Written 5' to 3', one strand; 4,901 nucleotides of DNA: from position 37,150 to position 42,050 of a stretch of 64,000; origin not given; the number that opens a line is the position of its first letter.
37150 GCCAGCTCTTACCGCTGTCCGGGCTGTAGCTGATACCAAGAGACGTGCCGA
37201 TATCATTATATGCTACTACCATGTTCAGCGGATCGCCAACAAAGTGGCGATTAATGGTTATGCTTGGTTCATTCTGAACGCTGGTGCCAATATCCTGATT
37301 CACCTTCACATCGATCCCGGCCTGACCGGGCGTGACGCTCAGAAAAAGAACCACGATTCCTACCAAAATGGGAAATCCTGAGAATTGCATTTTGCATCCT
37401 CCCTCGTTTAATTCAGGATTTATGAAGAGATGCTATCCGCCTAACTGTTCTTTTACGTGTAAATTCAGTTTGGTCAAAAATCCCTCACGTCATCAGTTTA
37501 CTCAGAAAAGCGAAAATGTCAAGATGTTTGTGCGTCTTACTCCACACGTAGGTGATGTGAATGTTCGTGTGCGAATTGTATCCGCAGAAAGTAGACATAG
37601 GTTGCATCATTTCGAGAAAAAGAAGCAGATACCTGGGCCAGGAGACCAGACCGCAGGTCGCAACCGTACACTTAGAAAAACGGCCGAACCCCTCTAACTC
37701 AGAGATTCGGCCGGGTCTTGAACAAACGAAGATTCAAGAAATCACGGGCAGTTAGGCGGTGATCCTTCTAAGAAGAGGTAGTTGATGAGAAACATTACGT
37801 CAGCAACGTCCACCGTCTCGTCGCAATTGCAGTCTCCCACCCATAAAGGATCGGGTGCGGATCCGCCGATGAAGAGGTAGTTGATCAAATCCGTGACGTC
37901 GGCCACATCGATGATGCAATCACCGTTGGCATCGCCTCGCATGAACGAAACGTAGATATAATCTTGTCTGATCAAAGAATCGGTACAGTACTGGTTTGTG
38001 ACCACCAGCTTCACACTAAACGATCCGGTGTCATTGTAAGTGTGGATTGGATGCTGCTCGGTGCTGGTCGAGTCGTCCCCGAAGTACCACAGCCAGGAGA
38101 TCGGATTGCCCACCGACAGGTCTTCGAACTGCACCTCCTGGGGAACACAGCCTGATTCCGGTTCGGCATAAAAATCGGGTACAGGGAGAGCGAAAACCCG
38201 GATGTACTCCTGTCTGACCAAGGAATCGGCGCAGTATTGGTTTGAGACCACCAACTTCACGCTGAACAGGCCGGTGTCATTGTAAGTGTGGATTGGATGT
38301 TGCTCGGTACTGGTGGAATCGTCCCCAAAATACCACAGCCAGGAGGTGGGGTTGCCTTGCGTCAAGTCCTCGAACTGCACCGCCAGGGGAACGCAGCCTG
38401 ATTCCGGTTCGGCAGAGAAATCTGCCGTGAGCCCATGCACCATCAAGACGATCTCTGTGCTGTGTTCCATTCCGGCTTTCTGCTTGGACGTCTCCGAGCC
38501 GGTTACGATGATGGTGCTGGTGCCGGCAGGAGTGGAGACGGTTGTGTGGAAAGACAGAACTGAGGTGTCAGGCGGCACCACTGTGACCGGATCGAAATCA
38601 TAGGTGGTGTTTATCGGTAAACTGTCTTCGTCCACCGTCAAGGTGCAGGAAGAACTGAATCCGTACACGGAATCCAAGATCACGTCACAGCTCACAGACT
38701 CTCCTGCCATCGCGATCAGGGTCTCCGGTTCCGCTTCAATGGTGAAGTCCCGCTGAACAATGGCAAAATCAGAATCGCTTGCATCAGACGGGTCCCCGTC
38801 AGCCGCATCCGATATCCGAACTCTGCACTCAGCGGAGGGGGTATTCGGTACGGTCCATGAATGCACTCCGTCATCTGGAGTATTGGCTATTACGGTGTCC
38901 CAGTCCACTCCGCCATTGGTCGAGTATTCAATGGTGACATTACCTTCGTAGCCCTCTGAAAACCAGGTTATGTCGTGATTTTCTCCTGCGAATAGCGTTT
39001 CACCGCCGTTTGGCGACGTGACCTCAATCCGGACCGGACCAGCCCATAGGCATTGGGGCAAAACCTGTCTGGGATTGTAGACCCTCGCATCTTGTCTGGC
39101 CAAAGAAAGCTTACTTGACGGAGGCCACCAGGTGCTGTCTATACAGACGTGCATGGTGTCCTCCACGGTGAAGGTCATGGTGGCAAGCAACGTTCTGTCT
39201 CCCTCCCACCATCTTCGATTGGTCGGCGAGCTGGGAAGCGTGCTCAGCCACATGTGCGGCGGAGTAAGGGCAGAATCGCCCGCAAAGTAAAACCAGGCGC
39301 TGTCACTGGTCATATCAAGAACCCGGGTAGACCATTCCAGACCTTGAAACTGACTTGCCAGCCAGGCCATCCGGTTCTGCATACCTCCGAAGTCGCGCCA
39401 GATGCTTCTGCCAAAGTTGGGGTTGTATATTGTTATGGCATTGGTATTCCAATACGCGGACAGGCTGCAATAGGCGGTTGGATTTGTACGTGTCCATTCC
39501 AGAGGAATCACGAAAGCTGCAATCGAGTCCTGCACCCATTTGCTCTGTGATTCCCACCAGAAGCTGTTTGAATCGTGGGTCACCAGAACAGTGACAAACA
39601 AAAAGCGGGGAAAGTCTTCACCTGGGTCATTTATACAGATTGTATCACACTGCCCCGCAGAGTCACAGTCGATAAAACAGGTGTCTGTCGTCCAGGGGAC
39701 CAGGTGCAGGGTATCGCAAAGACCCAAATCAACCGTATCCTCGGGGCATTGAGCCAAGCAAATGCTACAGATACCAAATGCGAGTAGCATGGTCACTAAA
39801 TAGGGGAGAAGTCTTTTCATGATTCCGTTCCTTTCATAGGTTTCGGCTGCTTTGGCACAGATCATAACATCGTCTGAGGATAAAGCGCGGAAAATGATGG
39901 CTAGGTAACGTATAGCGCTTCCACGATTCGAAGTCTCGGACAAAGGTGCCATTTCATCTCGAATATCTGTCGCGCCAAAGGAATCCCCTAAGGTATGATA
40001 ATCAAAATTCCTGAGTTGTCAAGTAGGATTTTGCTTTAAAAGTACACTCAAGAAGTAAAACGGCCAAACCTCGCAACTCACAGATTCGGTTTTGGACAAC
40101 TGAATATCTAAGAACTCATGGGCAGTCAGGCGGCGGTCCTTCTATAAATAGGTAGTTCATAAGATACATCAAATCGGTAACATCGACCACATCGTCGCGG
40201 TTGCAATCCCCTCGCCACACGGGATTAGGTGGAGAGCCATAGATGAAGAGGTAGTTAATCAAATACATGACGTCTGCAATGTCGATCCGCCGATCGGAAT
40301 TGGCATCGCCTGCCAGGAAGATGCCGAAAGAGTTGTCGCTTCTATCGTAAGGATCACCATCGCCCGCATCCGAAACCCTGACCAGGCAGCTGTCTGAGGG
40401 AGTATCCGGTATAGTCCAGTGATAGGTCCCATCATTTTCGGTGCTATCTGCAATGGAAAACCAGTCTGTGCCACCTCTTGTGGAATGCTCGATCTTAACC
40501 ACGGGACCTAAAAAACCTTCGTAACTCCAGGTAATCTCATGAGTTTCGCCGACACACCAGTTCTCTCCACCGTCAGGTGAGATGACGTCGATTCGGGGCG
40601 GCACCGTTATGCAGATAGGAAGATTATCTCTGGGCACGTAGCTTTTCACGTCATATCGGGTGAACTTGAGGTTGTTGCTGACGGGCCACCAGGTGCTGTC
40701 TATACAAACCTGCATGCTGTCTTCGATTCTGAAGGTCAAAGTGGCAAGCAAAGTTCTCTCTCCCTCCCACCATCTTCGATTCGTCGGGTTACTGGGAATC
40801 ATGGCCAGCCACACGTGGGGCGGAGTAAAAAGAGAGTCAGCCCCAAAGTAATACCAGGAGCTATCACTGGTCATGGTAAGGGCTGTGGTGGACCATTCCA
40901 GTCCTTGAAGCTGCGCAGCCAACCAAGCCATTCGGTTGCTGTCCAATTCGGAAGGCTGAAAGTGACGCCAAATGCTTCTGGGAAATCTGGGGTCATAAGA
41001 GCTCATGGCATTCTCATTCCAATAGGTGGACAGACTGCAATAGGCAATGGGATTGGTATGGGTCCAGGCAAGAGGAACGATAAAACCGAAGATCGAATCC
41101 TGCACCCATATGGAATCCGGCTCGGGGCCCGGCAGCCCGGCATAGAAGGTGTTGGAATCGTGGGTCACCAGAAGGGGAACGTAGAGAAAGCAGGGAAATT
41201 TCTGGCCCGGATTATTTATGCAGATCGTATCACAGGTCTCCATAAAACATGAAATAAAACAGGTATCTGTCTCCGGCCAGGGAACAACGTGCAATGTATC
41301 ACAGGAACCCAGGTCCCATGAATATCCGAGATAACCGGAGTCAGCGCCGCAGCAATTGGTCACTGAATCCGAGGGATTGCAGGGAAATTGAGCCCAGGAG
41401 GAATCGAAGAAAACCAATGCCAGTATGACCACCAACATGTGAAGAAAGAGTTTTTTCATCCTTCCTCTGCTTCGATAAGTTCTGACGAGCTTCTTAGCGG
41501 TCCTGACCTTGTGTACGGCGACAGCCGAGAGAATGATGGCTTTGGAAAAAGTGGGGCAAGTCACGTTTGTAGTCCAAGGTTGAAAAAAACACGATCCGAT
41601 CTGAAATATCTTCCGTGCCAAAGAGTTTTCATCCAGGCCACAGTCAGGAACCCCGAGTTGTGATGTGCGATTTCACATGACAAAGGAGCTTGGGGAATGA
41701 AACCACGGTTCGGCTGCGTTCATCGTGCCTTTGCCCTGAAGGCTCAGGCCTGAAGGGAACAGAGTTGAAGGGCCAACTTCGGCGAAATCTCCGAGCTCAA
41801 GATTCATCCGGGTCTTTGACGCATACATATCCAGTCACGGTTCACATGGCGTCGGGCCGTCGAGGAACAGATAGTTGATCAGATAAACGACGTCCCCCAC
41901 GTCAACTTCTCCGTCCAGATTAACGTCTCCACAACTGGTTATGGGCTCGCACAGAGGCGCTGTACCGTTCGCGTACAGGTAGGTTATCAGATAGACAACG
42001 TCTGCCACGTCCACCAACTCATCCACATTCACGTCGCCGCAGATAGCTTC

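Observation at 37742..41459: Two paralogs share an undescribed ~300-aa Cys-rich N-terminal domain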

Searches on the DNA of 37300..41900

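Call 75: search_rna_families(source=window, start=37300, end=41900, threshold=evalue, max_evalue=1)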
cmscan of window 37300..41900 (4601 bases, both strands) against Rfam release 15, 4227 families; matches with E-value up to 1: 1.
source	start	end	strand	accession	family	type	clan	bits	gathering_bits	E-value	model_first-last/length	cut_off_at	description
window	39554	39631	-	RF02133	HOXB13-AS1_2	Gene; lncRNA;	-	19.2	40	0.34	1-81/81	no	HOXB13 antisense RNA 1 conserved region 2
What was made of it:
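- Tried and rejected: Rfam found nothing in 37300-41900 (call 75).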

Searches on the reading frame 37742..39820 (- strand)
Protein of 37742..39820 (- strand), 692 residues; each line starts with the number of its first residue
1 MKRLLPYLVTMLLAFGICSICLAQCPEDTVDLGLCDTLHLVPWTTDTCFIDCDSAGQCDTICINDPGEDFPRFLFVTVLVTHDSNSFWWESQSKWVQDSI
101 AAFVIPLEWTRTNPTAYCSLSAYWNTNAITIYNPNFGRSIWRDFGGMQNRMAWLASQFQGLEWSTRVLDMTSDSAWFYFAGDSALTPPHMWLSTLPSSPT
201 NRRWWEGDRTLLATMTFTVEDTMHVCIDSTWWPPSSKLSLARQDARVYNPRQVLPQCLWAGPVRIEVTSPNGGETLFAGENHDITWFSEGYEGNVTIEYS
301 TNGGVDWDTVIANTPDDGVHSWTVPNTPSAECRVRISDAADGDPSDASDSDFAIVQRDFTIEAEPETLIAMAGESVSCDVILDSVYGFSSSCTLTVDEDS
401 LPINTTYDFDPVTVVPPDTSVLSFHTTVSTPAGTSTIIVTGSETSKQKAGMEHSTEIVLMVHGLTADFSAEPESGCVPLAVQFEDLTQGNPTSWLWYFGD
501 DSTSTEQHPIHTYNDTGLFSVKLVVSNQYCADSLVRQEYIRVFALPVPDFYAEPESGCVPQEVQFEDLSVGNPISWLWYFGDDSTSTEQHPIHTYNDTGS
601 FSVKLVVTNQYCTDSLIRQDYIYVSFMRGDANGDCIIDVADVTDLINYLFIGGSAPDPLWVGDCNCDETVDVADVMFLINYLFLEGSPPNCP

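Call 4: search_protein_families(library=pfam, max_evalue=1, proteins=[window:37745-39820:-])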
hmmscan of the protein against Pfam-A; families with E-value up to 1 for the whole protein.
seq(692 aa): 4 families
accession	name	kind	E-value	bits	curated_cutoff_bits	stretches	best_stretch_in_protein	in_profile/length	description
PF18911.6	PKD_4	-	1.2e-26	93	27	2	546-611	4-72/85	PKD domain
PF00801.26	PKD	-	2.2e-23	82.5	23.5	2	554-611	8-69/80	PKD domain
PF00404.24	Dockerin_1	-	1e-06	29.3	22.9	1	629-682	2-56/57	Dockerin type I domain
PF21471.3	Reelin_subrepeat-B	-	0.087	13.1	27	1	294-314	59-79/127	Reelin subrepeat B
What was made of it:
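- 37742..39820 (-): Gene A, 692 aa. Layout: signal peptide, N-domain, Ig-like module, second Ig-like module, two PKD domains, dockerin. Pfam PKD_4 1.2e-26 and Dockerin_1 1e-06 (call 4).
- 37946..38434 (-): A: two PKD domains, residues about 463-625. Pfam PKD_4 and PKD, 2 stretches each (call 4).
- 37745..37945 (-): A dockerin, residues 626-692, with two F-hand repeats. Pfam PF00404 at 29.3 bits against a cut-off of 22.9 (call 4).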

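Call 7: search_protein_families(library=ncbifam, max_evalue=1, proteins=[window:37742-39820:-])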
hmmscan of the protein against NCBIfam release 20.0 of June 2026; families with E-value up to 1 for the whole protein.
window:37742-39820:- (692 aa): 2 families
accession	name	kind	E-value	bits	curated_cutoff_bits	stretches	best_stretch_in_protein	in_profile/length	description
TIGR00864.1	PCC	subfamily_domain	1.2e-08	31.8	1861.4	2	564-611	1416-1463/2700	polycystin cation channel protein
NF058595.1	invert_tail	domain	0.067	13.5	37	1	426-461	82-112/113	lipo-invert putative C-terminal anchoring domain-containing protein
